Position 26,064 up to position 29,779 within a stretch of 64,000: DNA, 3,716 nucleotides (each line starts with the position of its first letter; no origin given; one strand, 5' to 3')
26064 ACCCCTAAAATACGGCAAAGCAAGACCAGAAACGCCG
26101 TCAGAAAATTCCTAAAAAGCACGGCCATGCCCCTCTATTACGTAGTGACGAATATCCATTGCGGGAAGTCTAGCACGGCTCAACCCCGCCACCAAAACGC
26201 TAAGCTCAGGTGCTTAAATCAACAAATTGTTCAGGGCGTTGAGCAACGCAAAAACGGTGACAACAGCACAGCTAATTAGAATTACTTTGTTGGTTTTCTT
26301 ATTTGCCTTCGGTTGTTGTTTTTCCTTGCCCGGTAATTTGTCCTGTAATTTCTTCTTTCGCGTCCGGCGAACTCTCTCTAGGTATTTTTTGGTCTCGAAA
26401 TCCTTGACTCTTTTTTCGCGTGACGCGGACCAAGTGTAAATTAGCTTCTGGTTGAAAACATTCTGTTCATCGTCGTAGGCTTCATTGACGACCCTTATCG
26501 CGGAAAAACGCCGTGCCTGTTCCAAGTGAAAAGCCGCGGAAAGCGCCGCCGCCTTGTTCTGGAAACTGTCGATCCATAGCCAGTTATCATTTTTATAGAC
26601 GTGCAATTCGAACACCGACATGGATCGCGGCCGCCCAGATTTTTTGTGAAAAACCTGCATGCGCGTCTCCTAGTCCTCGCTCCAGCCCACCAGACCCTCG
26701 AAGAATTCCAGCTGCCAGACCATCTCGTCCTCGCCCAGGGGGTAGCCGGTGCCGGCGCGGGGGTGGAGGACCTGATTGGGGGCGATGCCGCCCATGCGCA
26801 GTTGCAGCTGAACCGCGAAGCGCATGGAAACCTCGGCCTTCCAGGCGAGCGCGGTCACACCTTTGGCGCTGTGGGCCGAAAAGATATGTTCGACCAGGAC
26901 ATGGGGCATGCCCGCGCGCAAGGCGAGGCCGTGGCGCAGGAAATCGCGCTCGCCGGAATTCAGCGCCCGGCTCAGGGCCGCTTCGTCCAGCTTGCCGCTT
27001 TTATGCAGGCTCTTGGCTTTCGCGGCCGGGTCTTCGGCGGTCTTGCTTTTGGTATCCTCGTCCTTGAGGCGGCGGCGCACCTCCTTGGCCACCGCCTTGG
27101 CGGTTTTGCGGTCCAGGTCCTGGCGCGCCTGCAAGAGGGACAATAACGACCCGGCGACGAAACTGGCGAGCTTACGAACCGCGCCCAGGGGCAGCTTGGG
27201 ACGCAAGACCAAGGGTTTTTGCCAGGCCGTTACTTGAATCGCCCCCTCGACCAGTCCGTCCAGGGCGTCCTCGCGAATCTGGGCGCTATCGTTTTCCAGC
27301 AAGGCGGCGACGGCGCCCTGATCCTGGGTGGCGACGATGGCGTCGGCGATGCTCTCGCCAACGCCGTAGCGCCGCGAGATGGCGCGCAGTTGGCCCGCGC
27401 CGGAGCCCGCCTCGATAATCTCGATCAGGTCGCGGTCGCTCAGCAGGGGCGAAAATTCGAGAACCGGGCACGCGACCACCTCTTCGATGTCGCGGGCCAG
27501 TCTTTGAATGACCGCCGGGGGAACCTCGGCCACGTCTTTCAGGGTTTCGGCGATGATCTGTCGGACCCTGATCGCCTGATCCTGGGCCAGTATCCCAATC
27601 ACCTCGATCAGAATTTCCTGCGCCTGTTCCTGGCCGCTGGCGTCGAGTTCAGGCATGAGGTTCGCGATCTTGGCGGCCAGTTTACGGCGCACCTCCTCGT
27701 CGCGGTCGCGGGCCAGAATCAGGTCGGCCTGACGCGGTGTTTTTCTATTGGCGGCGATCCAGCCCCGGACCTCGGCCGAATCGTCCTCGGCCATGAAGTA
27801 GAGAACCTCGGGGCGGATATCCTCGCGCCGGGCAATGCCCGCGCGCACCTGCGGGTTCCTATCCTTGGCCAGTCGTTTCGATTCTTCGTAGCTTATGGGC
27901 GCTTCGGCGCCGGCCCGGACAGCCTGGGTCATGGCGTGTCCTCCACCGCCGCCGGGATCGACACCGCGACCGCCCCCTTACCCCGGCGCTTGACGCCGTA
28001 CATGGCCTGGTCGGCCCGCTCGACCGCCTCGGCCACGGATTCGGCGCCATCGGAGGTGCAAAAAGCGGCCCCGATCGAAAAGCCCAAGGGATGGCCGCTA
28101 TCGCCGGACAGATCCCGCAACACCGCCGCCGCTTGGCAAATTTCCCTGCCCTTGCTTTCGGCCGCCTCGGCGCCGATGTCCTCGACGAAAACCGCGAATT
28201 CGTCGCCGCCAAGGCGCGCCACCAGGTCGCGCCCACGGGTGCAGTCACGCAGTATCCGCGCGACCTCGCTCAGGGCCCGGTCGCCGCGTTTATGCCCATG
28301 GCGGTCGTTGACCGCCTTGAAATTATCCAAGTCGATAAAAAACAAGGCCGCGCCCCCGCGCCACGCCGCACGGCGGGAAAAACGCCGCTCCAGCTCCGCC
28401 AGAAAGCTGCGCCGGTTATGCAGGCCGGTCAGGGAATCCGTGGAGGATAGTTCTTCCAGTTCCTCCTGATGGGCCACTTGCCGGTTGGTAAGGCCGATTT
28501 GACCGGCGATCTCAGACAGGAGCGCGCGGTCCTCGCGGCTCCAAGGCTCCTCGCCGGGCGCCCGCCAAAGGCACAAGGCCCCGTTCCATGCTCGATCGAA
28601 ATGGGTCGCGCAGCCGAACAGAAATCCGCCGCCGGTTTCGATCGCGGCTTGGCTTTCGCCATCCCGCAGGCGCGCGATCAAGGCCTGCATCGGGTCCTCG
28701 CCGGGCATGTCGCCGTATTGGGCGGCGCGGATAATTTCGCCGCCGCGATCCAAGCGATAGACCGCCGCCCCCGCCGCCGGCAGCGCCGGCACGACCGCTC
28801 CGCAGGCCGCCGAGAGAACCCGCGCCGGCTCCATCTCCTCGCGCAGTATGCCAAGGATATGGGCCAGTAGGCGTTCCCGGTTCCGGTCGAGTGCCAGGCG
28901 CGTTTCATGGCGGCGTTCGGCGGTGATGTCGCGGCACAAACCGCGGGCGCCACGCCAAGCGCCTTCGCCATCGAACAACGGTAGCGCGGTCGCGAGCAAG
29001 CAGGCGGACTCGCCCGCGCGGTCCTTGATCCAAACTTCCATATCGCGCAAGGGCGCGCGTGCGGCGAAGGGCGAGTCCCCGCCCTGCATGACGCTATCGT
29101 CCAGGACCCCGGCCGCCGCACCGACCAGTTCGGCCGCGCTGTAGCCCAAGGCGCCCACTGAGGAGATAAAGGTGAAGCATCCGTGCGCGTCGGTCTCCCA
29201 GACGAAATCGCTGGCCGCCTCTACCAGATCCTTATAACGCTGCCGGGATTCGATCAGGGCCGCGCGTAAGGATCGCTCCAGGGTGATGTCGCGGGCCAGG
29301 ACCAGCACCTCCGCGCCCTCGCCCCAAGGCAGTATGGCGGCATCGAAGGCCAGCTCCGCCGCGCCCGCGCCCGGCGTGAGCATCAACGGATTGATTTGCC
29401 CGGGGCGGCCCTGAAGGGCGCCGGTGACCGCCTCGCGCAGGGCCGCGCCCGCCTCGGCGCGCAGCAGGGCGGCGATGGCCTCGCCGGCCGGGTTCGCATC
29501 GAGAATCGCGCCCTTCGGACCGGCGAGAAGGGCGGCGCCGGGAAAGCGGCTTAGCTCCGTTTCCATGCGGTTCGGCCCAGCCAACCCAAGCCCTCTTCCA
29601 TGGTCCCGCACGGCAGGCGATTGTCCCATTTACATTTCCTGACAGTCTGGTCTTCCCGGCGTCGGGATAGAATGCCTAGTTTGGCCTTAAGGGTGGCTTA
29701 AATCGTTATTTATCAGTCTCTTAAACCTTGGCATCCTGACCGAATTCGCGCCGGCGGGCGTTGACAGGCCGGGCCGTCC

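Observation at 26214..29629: Translationally coupled operon: PAS-GAF-GGDEF cyclase / DUF2336 / tail-anchored small protein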

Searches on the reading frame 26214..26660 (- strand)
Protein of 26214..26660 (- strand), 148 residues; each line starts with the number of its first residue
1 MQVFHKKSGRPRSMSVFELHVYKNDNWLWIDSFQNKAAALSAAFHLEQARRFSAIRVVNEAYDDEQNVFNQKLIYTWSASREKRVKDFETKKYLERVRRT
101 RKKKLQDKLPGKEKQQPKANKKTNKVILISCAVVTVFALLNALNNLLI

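Call 3: search_protein_families(library=pfam, proteins=[window:26214-26660:-], max_evalue=0.1)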
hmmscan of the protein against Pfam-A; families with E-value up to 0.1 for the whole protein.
window:26214-26660:- (148 aa): 1 family
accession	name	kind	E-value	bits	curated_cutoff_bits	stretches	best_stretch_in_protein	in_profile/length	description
PF23179.1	bHLH_INO2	-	0.03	14.9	23.4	1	94-146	14-68/74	INO2 bHLH domain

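Call 4: search_protein_families(library=ncbifam, proteins=[window:26214-26660:-], max_evalue=0.1)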
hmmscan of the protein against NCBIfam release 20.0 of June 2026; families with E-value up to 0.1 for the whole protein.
window:26214-26660:- (148 aa): 2 families
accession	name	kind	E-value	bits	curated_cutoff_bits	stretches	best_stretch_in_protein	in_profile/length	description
NF000937.0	PRK00092.4-3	equivalog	0.019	15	287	1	73-138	75-138/161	ribosome maturation factor RimP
TIGR01495.1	ETRAMP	paralog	0.068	13.2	32.75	0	103-141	33-66/85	ETRAMP family protein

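Call 14: find_homologous_proteins(query=window:26214-26660:-, max_evalue=0.01)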
Query window:26214-26660:- (148 aa): 2 proteins with E <= 0.01 among 27 candidates.
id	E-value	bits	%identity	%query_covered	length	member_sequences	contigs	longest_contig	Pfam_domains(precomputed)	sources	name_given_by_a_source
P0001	8.4e-91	319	100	100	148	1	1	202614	-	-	-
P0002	1.6e-51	192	71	90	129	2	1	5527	-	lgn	-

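Call 17: find_encoding_contigs(protein=P0002, flank=6000)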
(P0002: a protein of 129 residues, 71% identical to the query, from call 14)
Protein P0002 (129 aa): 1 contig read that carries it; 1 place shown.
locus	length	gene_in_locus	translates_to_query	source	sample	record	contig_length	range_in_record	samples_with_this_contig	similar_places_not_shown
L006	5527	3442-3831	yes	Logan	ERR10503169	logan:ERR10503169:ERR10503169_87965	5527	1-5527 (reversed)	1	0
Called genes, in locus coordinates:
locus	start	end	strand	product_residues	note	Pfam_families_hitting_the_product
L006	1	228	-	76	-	?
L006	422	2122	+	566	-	PF08448:PAS_4 (faint), PF00990:GGDEF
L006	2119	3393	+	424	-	PF10098:DUF2336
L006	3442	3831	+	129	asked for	-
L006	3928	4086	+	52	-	-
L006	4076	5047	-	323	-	PF00291:PALP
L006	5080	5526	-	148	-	?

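Call 58: search_protein_representatives(protein=window:26214-26660:-)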
Query: 148 residues. Proteins with E-value up to 0.001 (for the whole library): 49; up to 1e-10: 7; up to 1e-30: 1. The best 49 are listed.
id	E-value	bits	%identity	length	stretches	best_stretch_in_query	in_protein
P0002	5.0e-52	191.6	74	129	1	14-146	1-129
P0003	3.0e-20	88.7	54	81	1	14-94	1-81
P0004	2.0e-18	82.8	40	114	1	14-106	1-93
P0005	1.7e-16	76.6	42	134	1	14-116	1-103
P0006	9.2e-14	67.7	32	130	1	16-141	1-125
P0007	4.2e-12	62.4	34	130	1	16-132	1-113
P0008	8.1e-11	58.2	35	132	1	15-116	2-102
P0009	2.7e-10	56.5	30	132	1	14-115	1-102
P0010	6.3e-10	55.3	35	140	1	16-129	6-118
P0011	1.4e-09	54.2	36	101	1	14-88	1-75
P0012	1.4e-08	50.9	41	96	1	14-83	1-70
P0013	6.9e-08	48.7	33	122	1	16-90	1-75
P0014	3.4e-07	46.5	42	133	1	14-82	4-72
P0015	5.1e-07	45.9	23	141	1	16-143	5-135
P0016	4.9e-06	42.7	21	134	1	15-135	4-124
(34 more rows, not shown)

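Call 61: find_encoding_contigs(protein=P0006, flank=5000, max_places=3)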
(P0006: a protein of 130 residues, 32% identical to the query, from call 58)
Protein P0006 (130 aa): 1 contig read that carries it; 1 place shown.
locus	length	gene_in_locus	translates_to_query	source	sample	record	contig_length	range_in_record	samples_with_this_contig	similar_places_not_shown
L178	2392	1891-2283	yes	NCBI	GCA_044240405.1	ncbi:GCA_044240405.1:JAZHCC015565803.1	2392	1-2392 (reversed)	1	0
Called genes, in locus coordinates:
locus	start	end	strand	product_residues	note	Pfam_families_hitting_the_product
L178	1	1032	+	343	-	?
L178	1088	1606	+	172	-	-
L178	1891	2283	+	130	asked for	-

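Call 90: predict_structure(alignment_id=A5)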
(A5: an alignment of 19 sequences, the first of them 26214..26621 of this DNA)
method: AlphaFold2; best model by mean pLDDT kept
length: 135 residues; sequences in the alignment: 19
mean_pLDDT: 91.9   pTM: 0.62
mean pLDDT of the five models: 91.9, 91.2, 91.1, 90.4, 89.1
residues with pLDDT >= 90: 108; 70-90: 15; 50-70: 12; < 50: 0
segments of 3 or more residues with pLDDT < 50: none
pLDDT, mean of each block of 10 residues (from residue 1): 97 98 98 98 98 97 98 98 98 80 59 88 92 82
secondary structure, 60 per line:
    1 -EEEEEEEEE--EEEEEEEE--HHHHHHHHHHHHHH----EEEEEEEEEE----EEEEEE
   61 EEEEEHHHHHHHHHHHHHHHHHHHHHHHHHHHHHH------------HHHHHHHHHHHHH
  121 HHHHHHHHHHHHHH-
elements in order: E2-10 E13-20 H23-36 E41-50 E55-65 H66-95 H108-134

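Call 99: fold_search(model_id=the predicted structure, library=pdb)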
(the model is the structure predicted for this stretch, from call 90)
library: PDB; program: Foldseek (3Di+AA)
matches with E <= 10: 377; with E <= 0.001: 0
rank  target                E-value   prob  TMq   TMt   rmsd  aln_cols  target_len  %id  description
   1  4icx_C                4.7e-01  0.33  0.23  0.23   9.4        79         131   10  N-terminal C2 domain of human CEP120 (released 2014-06-18)
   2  2z04_A                5.3e-01  0.51  0.23  0.11   8.5        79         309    5  Crystal structure of phosphoribosylaminoimidazole carboxylase ATPase subunit from Aquifex aeolicus (released 2007-11-06)
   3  7fao_A                5.6e-01  0.57  0.26  0.33   4.6        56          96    9  Top7 surface mutant K42A Q43A K46A K57S K58S, and I68R (released 2022-05-18)
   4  9ph4_F                5.6e-01  0.13  0.19  0.11  22.9       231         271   10  Cryo-EM structure of COP9 signalosome in complex with CSN5i-1a (released 2025-12-03)
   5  2vpq_B                7.1e-01  0.44  0.24  0.08   9.1        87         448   10  Crystal structure of biotin carboxylase from S. aureus complexed with AMPPNP (released 2008-09-09)
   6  1jj2_B                7.5e-01  0.44  0.29  0.14   4.8        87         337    6  Fully Refined Crystal Structure of the Haloarcula marismortui Large Ribosomal Subunit at 2.4 Angstrom Resolution (released 2001-08-01)
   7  1t3y                  7.5e-01  0.23  0.24  0.24  12.3        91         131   14  Three Crystal Structures of Human Coactosin-like Protein (released 2005-08-23)
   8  8xie_B                8.0e-01  0.23  0.21  0.13  17.8        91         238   14  Archaeal exosome complex (Rrp4-Rrp41-Rrp42) (released 2024-10-30)
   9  6flj                  8.0e-01  0.16  0.20  0.21   9.3        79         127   13  Crystal structure of Cep120 C2A_K76A mutant (released 2018-02-14)
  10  2z04_B                8.5e-01  0.54  0.24  0.11   9.0        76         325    5  Crystal structure of phosphoribosylaminoimidazole carboxylase ATPase subunit from Aquifex aeolicus (released 2007-11-06)
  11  2z4h_A                9.5e-01  0.11  0.17  0.13   8.6        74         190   12  Crystal structure of the Cpx pathway activator NlpE from Escherichia coli (released 2007-09-04)
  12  3but                  1.1e+00  0.08  0.19  0.20  11.9        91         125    9  Crystal structure of protein Af_0446 from Archaeoglobus fulgidus (released 2008-01-15)
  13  6ven_M                1.1e+00  0.47  0.17  0.06   2.6        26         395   23  Yeast COMPASS in complex with a ubiquitinated nucleosome (released 2020-01-15)
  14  1z9w                  1.1e+00  0.38  0.24  0.29   3.3        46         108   17  Tetrameric structure of apo-7,8-Dihydroneopterin Aldolase from Mycobacterium tuberculosis (released 2005-04-19)
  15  6z89_E                1.1e+00  0.30  0.24  0.20   7.2        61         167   23  human GTP cyclohydrolase I in complex with allosteric inhibitor (released 2020-12-09)
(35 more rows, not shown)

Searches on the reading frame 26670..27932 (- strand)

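Call 3: search_protein_families(library=pfam, proteins=[window:26670-27932:-], max_evalue=0.1)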
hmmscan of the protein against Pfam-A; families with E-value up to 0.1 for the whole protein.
window:26670-27932:- (420 aa): 2 families
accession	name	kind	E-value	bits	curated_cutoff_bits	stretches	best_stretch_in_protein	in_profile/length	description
PF10098.14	DUF2336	-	3.5e-51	174.6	34.6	1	153-377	1-223/262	Uncharacterised protein conserved in bacteria (DUF2336)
PF02985.28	HEAT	-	7.5e-05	23.1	23.5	0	115-137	8-30/31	HEAT repeat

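Call 4: search_protein_families(library=ncbifam, proteins=[window:26670-27932:-], max_evalue=0.1)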
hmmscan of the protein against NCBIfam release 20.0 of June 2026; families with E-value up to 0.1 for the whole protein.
window:26670-27932:- (420 aa): 1 family
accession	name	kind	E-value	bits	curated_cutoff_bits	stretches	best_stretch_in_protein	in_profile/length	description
NF052659.1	SpbR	equivalog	2e-50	172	400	1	73-373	9-306/358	SpbR family protein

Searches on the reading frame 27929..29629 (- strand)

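Call 3: search_protein_families(library=pfam, proteins=[window:27929-29629:-], max_evalue=0.1)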
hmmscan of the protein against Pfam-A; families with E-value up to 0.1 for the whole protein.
window:27929-29629:- (566 aa): 7 families
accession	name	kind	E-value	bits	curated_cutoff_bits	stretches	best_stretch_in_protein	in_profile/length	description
PF00990.26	GGDEF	-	2.4e-39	135.1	23.8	1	396-551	2-159/161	Diguanylate cyclase, GGDEF domain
PF08448.16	PAS_4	-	4.8e-07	30.4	23.1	0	202-240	74-110/110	PAS fold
PF00989.32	PAS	-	6.5e-05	23.4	22.6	1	131-235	2-113/113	PAS fold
PF13185.12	GAF_2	-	0.0034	18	28.6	0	267-313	3-45/136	GAF domain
PF13426.13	PAS_9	-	0.013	16.2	27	0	196-237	62-103/103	PAS domain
PF13492.12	GAF_3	-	0.014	16.2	27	0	268-379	2-124/129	GAF domain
PF01590.32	GAF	-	0.023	15.7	22.4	0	272-380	6-131/133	GAF domain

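Call 4: search_protein_families(library=ncbifam, proteins=[window:27929-29629:-], max_evalue=0.1)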
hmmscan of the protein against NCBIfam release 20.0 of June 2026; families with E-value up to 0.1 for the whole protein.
window:27929-29629:- (566 aa): 25 families
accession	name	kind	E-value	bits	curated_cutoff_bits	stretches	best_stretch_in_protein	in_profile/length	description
NF007423.1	PRK09966.1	equivalog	2.3e-42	145.3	325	1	381-547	225-390/390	diguanylate cyclase DgcN/YfiN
TIGR00254.1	GGDEF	domain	1.6e-38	132.1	37.4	1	391-556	1-166/168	diguanylate cyclase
NF007298.0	PRK09776.1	equivalog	8.6e-36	123.2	1135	1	388-556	677-844/1111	diguanylate cyclase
NF038266.1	diguan_SiaD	equivalog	8.7e-35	120.3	290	1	388-551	87-249/252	biofilm regulation diguanylate cyclase SiaD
NF007135.0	PRK09581.1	equivalog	3.3e-31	108.6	474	1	392-555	289-453/457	PleD family two-component system response regulator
NF007380.0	PRK09894.1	equivalog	8e-30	104.2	256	1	389-556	123-286/296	diguanylate cyclase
NF051473.1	DigCycDgcsShew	equivalog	2e-26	93.1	400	1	389-553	129-287/291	diguanylate cyclase DgcS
NF007474.0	PRK10060.1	equivalog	2.1e-26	92.3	782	1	380-556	223-394/663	cyclic di-GMP phosphodiesterase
NF041606.1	dguan_cyc_DgcA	equivalog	4.4e-25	88.4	370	1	388-557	171-339/340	diguanylate cyclase DgcA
NF053781.1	cdiGMPphdstlr2612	equivalog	5.4e-24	84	1600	1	384-556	829-1001/1268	Tlr1612 family c-di-GMP phosphodiesterase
NF040885.1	diguan_DgcJ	equivalog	2.6e-23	82.6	500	1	380-549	326-488/493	diguanylate cyclase DgcJ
NF045675.1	PhdiestaseDibA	equivalog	2.9e-23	82.1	980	1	387-555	195-362/623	phosphodiesterase DibA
NF007599.0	PRK10245.1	equivalog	8.6e-23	80.4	402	1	384-555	199-368/371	diguanylate cyclase AdrA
NF047654.1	DiguCycDgcRLepto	equivalog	8.9e-21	74.1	500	1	383-553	121-292/295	diguanylate cyclase DgcR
NF045673.1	c-di-GMPRcptLapD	equivalog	2.7e-17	62.3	1020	1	382-549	223-390/647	cyclic di-GMP receptor LapD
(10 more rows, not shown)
